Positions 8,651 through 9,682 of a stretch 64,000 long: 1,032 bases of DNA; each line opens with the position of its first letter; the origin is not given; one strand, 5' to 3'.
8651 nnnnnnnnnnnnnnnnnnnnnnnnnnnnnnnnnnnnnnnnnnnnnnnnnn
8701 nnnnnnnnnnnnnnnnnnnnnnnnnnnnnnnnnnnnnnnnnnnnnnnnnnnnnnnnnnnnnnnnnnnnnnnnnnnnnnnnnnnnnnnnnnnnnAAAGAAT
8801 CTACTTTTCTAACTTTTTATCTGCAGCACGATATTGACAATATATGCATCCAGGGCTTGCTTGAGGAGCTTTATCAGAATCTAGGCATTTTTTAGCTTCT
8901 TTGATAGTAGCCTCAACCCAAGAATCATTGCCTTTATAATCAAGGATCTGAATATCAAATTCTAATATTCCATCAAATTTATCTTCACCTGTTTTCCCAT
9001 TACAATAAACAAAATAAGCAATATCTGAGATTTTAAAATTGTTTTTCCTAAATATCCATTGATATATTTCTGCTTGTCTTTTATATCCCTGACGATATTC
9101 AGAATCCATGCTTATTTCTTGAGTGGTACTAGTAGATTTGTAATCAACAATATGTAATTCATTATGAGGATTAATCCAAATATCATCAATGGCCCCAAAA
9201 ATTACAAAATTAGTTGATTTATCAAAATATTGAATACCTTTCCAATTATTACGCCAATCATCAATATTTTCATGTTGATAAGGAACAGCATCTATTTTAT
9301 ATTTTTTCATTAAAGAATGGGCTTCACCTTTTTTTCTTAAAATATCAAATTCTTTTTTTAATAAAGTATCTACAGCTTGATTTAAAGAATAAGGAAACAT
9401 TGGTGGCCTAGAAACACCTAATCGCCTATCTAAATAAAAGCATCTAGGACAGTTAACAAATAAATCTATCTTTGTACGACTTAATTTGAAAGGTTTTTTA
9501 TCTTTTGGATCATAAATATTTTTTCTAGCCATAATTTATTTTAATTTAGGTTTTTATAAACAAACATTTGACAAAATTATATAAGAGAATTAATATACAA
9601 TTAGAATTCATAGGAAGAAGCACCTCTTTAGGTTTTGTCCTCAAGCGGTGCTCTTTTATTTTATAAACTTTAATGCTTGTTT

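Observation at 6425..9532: Operon coupling a Cas4-like Fe-S PD-(D/E)XK nuclease, a DUF2207 membrane protein and a sensor-less GGDEF cyclase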

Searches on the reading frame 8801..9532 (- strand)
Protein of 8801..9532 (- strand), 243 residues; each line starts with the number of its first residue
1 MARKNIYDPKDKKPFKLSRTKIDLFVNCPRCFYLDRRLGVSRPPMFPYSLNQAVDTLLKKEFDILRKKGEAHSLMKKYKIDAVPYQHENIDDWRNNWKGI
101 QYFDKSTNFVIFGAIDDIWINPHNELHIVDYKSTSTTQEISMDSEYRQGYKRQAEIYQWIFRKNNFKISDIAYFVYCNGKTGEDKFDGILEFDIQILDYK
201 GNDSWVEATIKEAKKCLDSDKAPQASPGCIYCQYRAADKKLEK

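Call 4: search_protein_families(library=pfam, proteins=[window:8801-9532:-], max_evalue=0.01)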
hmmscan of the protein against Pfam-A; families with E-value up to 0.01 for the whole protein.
window:8801-9532:- (243 aa): 2 families
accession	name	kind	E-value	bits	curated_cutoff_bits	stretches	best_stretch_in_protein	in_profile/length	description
PF12705.13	PDDEXK_1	-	1.6e-12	48.3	22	1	89-236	99-244/247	PD-(D/E)XK nuclease superfamily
PF12684.13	DUF3799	-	0.0053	17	26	1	125-233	120-231/233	PDDEXK-like domain of unknown function (DUF3799)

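Call 5: search_protein_families(library=padloc, proteins=[window:8801-9532:-], max_evalue=0.01)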
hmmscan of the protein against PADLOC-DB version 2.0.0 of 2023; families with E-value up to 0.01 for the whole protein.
window:8801-9532:- (243 aa): 6 families
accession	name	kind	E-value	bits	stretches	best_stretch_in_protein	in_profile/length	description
PDLC01250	Cas4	-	2.8e-09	35.5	1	24-236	8-165/168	"CAS-I,CAS-II,CAS-III,CAS-IV,CAS-V,CAS-VI; acquisition_associated"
PDLC01447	Cas4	-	1e-07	30.5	1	17-235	5-154/161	"CAS-I,CAS-II,CAS-III,CAS-IV,CAS-V,CAS-VI; acquisition_associated"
PDLC00943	Cas4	-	1.3e-06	26.5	1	116-236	72-176/180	CRISPR-associated protein Cas4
PDLC00944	Cas4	-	1.4e-05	23.4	1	117-235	71-173/177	Cas4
PDLC02087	Cas4b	-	0.00064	17.9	1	107-235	70-185/189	-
PDLC02405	Aga_Cas4-like_Nuc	-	0.00088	16.7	1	99-136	129-166/270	Class II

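Call 9: find_encoding_contigs(protein=window:8801-9532:-, flank=10000, max_places=10)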
Protein window:8801-9532:- (243 aa): 5 contigs read that carry it; 3 places shown.
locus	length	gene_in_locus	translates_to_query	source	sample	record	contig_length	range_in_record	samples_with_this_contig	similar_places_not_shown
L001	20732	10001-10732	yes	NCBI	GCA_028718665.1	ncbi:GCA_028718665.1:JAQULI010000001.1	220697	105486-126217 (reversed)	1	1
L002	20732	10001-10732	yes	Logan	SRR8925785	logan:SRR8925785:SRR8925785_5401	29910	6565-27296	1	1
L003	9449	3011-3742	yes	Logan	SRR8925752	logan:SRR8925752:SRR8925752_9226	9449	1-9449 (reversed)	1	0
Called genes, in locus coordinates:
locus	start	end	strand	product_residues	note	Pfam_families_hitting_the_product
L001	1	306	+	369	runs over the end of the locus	PF01702:TGT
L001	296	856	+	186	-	PF02677:QueH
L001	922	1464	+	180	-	PF01909:NTP_transf_2, PF18765:Polbeta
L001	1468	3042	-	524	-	PF04055:Radical_SAM, PF16199:Radical_SAM_C, PF00583:Acetyltransf_1 (faint)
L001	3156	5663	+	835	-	PF13588:HSDR_N_2 (faint), PF04851:ResIII, PF00176:SNF2-rel_dom (weak), PF00270:DEAD, PF18766:SWI2_SNF2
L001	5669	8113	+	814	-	PF02384:N6_Mtase, PF01170:UPF0020, PF07669:Eco57I (weak), PF01420:Methylase_S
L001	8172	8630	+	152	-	PF03703:bPH_2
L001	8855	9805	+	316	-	PF00438:S-AdoMet_synt_N, PF02772:S-AdoMet_synt_M, PF02773:S-AdoMet_synt_C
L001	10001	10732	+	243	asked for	PF12705:PDDEXK_1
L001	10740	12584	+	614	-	PF09972:DUF2207, PF20990:DUF2207_C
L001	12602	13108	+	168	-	PF00990:GGDEF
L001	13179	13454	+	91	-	PF13338:AbiEi_4 (faint), PF12728:HTH_17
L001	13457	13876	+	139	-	PF02661:Fic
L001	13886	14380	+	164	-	-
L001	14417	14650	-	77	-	-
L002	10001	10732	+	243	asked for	PF12705:PDDEXK_1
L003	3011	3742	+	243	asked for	PF12705:PDDEXK_1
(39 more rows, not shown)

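Call 10: find_homologous_proteins(query=window:8804-9532:-, max_evalue=0.00001)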
Query window:8804-9532:- (243 aa): 7582 proteins with E <= 0.00001 among 7745 candidates; the best 120 are listed.
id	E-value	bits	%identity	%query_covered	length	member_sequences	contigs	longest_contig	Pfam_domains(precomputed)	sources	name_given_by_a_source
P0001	7.7e-166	568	100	100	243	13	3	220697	PF12705.14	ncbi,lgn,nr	ncbi:MAG: PD-(D/E)XK nuclease family protein [Candidatus Pacebacteria bacterium]|nr:PD-(D/E)XK nucle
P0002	1.8e-124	432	74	100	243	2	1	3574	PF12705.14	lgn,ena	-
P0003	9.3e-122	423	71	99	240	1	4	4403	PF12705.14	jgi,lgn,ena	-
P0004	2.3e-109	383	66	99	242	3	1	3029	PF12705.14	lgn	-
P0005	3.6e-109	382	64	98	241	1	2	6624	PF12705.14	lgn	-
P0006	4.5e-106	372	67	94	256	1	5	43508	PF12705.14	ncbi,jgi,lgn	-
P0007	9.3e-105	368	63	98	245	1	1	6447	PF12705.14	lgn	-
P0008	1.4e-104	367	64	99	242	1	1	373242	PF12705.14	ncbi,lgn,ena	-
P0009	3.3e-104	366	64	98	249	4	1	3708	PF12705.14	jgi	-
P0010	3.5e-104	366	65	97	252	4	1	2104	PF12705.14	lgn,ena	-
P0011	4.2e-104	365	66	94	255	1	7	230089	PF12705.14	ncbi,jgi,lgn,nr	ncbi:MAG: hypothetical protein AVO34_02265 [Firmicutes bacterium ML8_F2]|jgi:CRISPR/Cas system-assoc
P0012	8.5e-104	364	62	98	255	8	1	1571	PF12705.14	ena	-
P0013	1.2e-103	364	66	94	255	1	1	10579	PF12705.14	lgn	-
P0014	1.3e-103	364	63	98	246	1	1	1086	PF12705.14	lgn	-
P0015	2.5e-103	363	63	98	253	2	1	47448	PF01930.24,PF12705.14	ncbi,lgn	-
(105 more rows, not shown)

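Call 12: find_related_loci(query=A1, collection=genome_contigs, flank=8000)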
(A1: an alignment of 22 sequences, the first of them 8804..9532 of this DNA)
Query A1 (243 aa) in genome_contigs; peptide patterns used: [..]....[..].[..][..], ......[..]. (x = any residue, [..] = any of these).
600 stretches matched a pattern (row limit reached: there are more); 577 encode a relative of the query (tblastn E <= 1e-3); the best 80 are kept; 80 distinct loci.
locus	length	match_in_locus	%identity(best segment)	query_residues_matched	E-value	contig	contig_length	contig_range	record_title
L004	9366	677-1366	67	5-234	3e-108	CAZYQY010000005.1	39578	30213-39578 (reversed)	MAG TPA_asm: uncultured Candidatus Saccharibacteria bacterium isolate binchicken_co100_35 genome assembly, contig: NODE_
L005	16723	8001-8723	64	3-243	2e-106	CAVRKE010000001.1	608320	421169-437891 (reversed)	MAG: Candidatus Levybacteria bacterium isolate MFD01476.bin.1.95 genome assembly, contig: contig_20563, whole genome sho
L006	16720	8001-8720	62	4-243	9e-106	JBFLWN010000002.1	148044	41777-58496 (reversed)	MAG: Patescibacteria group bacterium isolate MAG033 MAG033_2, whole genome shotgun sequence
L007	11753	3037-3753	62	4-242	6e-103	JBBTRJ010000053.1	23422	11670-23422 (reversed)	MAG: Patescibacteria group bacterium isolate H52-bin123_1 H52_bin123_1_000000000053, whole genome shotgun sequence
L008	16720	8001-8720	60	3-242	5e-103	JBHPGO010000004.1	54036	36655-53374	Patescibacteria group bacterium isolate SAG AM-311-M21 NODE_4_length_54036_cov_30.080084, whole genome shotgun sequence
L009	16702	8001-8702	62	4-237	1e-102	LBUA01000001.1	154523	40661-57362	MAG: Parcubacteria group bacterium GW2011_GWD2_38_12 US71_C0001, whole genome shotgun sequence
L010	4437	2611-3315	61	4-237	5e-102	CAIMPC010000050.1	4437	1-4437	MAG: Candidatus Omnitrophica bacterium isolate AM5_bin-0158 genome assembly, contig: bin-0158:50/73, whole genome shotgu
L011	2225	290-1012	60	4-243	2e-106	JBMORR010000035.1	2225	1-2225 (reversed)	MAG: Patescibacteria group bacterium isolate Betzabe_MAG185 MAG185_35, whole genome shotgun sequence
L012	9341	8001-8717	61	4-242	3e-101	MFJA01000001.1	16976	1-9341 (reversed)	MAG: Candidatus Gottesmanbacteria bacterium RBG_16_37_8 RBG_16_scaffold_10501, whole genome shotgun sequence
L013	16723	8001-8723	58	4-243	2e-101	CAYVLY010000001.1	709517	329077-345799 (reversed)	MAG TPA_asm: uncultured Gammaproteobacteria bacterium isolate SRP167671_co2_208 genome assembly, contig: NODE_3_length_7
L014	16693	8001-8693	62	5-234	2e-101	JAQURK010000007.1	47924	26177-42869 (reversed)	MAG: Candidatus Omnitrophota bacterium isolate STD1_71 NODE_1424_length_47924_cov_4.157646_Sandtown_D1, whole genome sho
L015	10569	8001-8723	59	4-243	2e-101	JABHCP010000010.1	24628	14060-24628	MAG: Candidatus Uhrbacteria bacterium isolate SI037_bin110 k141_753143, whole genome shotgun sequence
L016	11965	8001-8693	63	4-234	8e-101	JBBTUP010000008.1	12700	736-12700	MAG: Patescibacteria group bacterium isolate H41-bin126_1 H41_bin126_1_000000000008, whole genome shotgun sequence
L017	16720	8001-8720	59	4-243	8e-101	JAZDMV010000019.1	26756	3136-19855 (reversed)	MAG: bacterium isolate MEGAHIT-group-0.677 k141_8984616, whole genome shotgun sequence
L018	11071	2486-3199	60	4-243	2e-100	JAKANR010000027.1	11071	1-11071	MAG: bacterium isolate WY5.bin86 NODE_10340_length_11071_cov_2.035819, whole genome shotgun sequence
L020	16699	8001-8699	60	5-237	4e-100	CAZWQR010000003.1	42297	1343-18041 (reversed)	MAG TPA_asm: uncultured Candidatus Saccharibacteria bacterium isolate binchicken_co19_563 genome assembly, contig: NODE_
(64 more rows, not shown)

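Call 17: find_encoding_contigs(protein=P0002, flank=6000, max_places=4)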
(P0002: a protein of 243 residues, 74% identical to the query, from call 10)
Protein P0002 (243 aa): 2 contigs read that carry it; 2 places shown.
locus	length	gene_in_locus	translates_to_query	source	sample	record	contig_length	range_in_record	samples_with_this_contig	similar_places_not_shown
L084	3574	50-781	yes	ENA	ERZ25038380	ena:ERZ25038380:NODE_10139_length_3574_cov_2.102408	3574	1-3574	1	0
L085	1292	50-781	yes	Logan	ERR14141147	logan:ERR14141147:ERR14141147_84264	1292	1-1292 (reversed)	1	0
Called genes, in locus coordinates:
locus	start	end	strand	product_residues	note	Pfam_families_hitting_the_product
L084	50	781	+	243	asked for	PF12705:PDDEXK_1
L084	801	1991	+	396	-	PF07690:MFS_1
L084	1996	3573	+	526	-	?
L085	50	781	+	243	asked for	PF12705:PDDEXK_1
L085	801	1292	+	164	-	?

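Call 18: find_encoding_contigs(protein=P0003, flank=6000, max_places=4)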
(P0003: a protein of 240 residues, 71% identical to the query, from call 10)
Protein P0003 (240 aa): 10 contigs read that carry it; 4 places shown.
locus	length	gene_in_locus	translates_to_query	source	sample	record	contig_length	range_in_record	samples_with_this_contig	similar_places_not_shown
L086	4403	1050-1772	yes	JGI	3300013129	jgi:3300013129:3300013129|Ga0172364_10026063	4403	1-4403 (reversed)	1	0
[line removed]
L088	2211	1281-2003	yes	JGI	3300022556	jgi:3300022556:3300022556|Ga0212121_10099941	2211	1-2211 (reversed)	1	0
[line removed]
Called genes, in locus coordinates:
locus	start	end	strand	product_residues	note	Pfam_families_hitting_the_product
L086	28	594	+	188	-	PF00565:SNase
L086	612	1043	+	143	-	PF03013:Pyr_excise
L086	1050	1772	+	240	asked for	PF12705:PDDEXK_1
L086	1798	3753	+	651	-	PF09972:DUF2207, PF20990:DUF2207_C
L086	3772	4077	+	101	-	-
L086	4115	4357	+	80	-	PF08713:DNA_alkylation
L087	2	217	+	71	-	?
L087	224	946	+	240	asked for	PF12705:PDDEXK_1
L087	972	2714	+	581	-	?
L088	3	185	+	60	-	?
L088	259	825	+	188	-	PF00565:SNase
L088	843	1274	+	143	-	PF03013:Pyr_excise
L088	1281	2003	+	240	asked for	PF12705:PDDEXK_1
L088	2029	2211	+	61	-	?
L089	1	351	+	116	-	?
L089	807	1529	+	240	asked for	PF12705:PDDEXK_1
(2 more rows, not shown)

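Call 32: search_protein_families(library=ncbifam, proteins=[window:8801-9532:-], max_evalue=0.001)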
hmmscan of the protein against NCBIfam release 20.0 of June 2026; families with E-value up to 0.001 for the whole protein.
window:8801-9532:- (243 aa): 1 family
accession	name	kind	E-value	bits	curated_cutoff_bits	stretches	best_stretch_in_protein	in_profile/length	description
TIGR00372.1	cas4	equivalog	4.8e-06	26.5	65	1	116-236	72-176/180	CRISPR-associated protein Cas4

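Call 33: search_solved_structures(query=A1, max_evalue=1, show_alignments=2)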
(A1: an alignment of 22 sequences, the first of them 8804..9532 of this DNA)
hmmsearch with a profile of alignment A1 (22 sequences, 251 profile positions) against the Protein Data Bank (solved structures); distinct sequences matched with E-value up to 1: 3.
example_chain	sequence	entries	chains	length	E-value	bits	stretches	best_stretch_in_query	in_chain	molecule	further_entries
5yj6_A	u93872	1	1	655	0.24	13.7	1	151-168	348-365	Dockerin type I repeat-containing protein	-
4ic1_A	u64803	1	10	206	0.25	13.6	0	117-170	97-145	Uncharacterized protein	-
1l1y_A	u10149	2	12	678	0.27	13.5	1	151-168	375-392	cellobiohydrolase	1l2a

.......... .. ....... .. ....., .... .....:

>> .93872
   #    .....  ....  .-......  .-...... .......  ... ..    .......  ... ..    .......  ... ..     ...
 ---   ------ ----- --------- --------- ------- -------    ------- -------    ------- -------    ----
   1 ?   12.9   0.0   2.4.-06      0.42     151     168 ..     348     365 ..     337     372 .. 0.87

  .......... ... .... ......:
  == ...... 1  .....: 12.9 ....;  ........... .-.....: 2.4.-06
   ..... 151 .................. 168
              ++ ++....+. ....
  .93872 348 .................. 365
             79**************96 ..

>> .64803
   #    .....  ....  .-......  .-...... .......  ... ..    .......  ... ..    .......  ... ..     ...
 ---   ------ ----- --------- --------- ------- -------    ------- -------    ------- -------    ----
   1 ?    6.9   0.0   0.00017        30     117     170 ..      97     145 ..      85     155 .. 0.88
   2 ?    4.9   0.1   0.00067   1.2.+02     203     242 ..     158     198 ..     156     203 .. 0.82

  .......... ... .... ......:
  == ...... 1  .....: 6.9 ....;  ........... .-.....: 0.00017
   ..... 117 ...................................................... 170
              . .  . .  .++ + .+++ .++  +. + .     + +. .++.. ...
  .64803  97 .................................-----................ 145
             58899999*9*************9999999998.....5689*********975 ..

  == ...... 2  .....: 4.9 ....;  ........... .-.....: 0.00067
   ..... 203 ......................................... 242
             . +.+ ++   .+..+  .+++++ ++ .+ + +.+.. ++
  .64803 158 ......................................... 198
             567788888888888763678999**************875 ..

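Call 43: predict_structure(alignment_id=A1)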
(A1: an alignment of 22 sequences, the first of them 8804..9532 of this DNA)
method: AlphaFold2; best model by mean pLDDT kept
length: 243 residues; sequences in the alignment: 22
mean_pLDDT: 90.5   pTM: 0.88
mean pLDDT of the five models: 90.5, 90.2, 89.8, 87.6, 87.4
residues with pLDDT >= 90: 174; 70-90: 52; 50-70: 15; < 50: 2
segments of 3 or more residues with pLDDT < 50: none
pLDDT, mean of each block of 10 residues (from residue 1): 77 95 96 94 70 87 95 93 97 94 97 96 98 86 82 97 98 91 64 90 97 97 93 90 81
secondary structure, 60 per line:
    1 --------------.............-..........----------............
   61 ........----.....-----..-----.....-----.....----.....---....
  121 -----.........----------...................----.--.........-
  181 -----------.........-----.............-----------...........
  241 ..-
elements in order: E15-18 H19-27 H29-38 H49-68 H73-77 H90-94 E100-104 E109-113 E117-120 E126-134 H145-163 E171-179 E192-200 H206-218 H230-242

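Call 45: fold_search(model_id=the predicted structure, library=pdb)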
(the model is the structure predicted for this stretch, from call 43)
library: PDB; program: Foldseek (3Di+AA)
matches with E <= 10: 466; with E <= 0.001: 14
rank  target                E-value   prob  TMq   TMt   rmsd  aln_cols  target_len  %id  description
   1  9np6_A                4.8e-06  1.00  0.53  0.17   9.2       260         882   12  Cryo-EM structure of AdnA(D934A)-AdnB(D1014A) in complex with AMPPNP and blunt end DNA (released 2025-03-19)
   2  3h4r                  1.3e-05  1.00  0.50  0.54   8.8       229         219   16  Crystal structure of E. coli RecE exonuclease (released 2009-05-26)
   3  7sjr_A                2.9e-05  1.00  0.50  0.16  12.1       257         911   14  Cryo-EM structure of AdnA-AdnB(W325A) in complex with DNA and AMPPNP (released 2021-12-22)
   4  6ppr_A                5.4e-05  1.00  0.48  0.17   9.6       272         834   12  Cryo-EM structure of AdnA(D934A)-AdnB(D1014A) in complex with AMPPNP and DNA (released 2019-11-20)
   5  9kqh_A                6.4e-05  1.00  0.40  0.16   6.4       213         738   13  Crystal structure of Finegoldia magna DinG in complex with ssDNA and ADPNP (released 2025-12-03)
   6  6m9k_B                6.9e-05  1.00  0.41  0.44   9.1       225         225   12  Crystal structure of lambda exonuclease in complex with the Red beta C-terminal domain (released 2019-01-02)
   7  4r5q                  8.8e-05  1.00  0.43  0.47   6.5       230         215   16  Crystal structure and nuclease activity of the CRISPR-associated Cas4 protein Pcal_0546 from Pyrobaculum calidifontis co (released 2014-09-17)
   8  4ic1_D                1.4e-04  1.00  0.39  0.44   9.2       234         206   14  Crystal structure of SSO0001 (released 2013-01-16)
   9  6ppu_A                1.4e-04  1.00  0.51  0.23  12.3       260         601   14  Cryo-EM structure of AdnAB-AMPPNP-DNA complex (released 2019-11-20)
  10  3sm4_B                2.2e-04  1.00  0.39  0.41   9.1       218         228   11  Crystal Structure of the K131A Mutant of Lambda Exonuclease in Complex with a 5'-Phosphorylated 14-mer/12-mer Duplex a (released 2011-07-20)
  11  7lw7                  4.7e-04  1.00  0.41  0.37   9.9       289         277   10  Human Exonuclease 5 crystal structure (released 2021-07-14)
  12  7lw8_A                5.0e-04  1.00  0.42  0.40  10.9       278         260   10  Human Exonuclease 5 crystal structure in complex with a ssDNA (released 2021-07-14)
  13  9iac_A                5.0e-04  0.98  0.37  0.34  11.8       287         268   12  Structure of the Argonaute-associated Cas4 family protein 1 (ACE1) from Microcystis aeruginosa (MaACE1) (released 2025-04-23)
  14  7lw9_A                9.2e-04  1.00  0.44  0.41  10.6       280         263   10  Human Exonuclease 5 crystal structure in complex with ssDNA, Sm, and Na (released 2021-07-14)
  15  1avq_C                1.0e-03  0.98  0.36  0.38   9.6       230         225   10  TOROIDAL STRUCTURE OF LAMBDA EXONUCLEASE DETERMINED AT 2.4 ANGSTROMS (released 1998-03-18)
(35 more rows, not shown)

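Call 52: search_protein_families(library=pfam, proteins=[L020:8728-9405:+, L086:3769-4074:+], max_evalue=0.01)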
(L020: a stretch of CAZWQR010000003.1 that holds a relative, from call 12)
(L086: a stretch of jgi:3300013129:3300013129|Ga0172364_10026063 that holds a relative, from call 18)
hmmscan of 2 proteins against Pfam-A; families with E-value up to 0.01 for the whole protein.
L020:8728-9405:+ (226 aa): 1 family
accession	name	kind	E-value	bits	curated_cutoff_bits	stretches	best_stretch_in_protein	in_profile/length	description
PF12705.13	PDDEXK_1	-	3.5e-09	37.4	22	1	9-199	2-220/247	PD-(D/E)XK nuclease superfamily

L086:3769-4074:+ (102 aa): 0 families
